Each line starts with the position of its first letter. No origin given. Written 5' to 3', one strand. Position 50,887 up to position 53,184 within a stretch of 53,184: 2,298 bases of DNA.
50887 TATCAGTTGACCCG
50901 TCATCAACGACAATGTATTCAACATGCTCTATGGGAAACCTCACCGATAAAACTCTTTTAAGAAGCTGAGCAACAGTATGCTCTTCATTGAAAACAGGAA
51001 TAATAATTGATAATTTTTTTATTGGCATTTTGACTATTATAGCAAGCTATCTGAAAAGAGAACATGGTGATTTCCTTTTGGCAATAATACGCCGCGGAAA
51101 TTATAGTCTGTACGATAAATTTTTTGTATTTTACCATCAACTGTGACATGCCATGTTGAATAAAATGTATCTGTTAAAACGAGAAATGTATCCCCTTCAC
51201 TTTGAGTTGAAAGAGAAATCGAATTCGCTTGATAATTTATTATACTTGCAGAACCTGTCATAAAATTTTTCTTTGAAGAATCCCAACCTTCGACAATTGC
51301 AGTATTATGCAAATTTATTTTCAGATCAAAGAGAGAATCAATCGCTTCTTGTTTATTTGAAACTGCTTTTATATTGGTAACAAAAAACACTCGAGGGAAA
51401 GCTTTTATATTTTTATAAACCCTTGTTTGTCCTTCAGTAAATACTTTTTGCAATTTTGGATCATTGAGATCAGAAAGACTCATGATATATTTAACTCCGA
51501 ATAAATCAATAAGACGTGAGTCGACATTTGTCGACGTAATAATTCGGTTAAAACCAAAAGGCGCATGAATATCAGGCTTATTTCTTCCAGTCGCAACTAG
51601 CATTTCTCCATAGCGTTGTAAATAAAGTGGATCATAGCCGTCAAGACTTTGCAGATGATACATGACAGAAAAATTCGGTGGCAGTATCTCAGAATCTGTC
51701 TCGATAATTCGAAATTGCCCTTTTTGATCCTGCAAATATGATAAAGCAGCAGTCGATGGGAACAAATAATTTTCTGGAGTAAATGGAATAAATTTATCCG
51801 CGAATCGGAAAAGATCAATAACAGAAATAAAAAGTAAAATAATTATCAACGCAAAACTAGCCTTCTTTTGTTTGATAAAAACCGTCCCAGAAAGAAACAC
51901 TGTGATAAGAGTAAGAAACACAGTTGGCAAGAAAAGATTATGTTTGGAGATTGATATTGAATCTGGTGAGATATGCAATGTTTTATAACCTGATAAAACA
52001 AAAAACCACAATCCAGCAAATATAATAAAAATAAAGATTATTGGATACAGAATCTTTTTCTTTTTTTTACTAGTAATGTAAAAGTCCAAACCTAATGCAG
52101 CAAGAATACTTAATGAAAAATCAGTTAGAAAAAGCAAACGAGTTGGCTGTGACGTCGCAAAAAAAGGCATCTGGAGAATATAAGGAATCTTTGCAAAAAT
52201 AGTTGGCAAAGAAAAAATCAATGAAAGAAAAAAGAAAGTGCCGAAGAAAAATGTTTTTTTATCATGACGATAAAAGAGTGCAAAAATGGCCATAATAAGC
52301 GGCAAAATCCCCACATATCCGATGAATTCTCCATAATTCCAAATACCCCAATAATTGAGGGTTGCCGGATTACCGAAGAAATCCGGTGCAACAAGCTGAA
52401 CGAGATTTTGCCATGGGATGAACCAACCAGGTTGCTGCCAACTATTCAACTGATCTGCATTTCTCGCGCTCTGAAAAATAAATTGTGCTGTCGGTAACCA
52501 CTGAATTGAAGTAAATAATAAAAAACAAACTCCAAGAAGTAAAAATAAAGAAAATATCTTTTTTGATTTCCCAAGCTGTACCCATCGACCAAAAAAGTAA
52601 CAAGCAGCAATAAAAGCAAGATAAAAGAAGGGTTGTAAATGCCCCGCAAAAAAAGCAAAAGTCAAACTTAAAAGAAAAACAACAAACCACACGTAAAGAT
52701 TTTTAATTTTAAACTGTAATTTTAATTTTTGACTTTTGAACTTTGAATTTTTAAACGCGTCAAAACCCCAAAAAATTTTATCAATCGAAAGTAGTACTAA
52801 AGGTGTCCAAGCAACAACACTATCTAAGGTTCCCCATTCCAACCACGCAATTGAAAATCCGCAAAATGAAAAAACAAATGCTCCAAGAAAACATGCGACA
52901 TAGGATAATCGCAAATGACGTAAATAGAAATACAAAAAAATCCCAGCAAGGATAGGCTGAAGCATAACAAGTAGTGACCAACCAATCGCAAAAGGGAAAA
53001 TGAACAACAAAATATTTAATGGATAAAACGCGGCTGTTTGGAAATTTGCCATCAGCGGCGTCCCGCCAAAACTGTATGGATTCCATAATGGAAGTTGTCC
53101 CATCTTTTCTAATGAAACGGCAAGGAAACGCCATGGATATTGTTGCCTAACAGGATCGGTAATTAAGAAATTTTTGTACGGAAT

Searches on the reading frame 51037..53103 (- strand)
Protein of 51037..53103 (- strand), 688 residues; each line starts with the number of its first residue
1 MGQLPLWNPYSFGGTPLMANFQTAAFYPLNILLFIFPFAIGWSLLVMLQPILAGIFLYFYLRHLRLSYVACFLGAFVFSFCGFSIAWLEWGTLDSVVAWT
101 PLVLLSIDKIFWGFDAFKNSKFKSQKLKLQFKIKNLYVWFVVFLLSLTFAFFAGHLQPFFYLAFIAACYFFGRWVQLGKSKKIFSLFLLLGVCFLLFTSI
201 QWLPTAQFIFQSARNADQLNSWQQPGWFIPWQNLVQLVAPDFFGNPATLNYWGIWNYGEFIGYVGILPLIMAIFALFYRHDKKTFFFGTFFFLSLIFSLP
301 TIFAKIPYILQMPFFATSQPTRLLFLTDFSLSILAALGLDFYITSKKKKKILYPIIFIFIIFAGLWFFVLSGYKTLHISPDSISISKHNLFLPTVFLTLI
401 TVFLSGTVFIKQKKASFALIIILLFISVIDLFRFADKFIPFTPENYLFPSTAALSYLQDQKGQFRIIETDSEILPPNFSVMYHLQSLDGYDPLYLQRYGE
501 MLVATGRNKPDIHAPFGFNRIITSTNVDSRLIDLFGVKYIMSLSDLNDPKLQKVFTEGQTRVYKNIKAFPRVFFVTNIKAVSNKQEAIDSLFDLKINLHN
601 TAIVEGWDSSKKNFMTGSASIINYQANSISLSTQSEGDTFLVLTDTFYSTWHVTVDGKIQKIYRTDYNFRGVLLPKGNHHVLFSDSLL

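Call 11: search_protein_families(library=pfam, proteins=[window:51037-53103:-], max_evalue=0.1)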
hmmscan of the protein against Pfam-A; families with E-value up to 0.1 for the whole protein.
window:51037-53103:- (688 aa): 2 families
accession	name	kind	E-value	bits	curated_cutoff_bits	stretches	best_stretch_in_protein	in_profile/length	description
PF09586.16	YfhO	-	6.1e-23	81.6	28.5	2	25-578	69-597/835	Bacterial membrane protein YfhO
PF16436.10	DUF5033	-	0.046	14.1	25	1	564-657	60-151/178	Domain of unknown function (DUF5033)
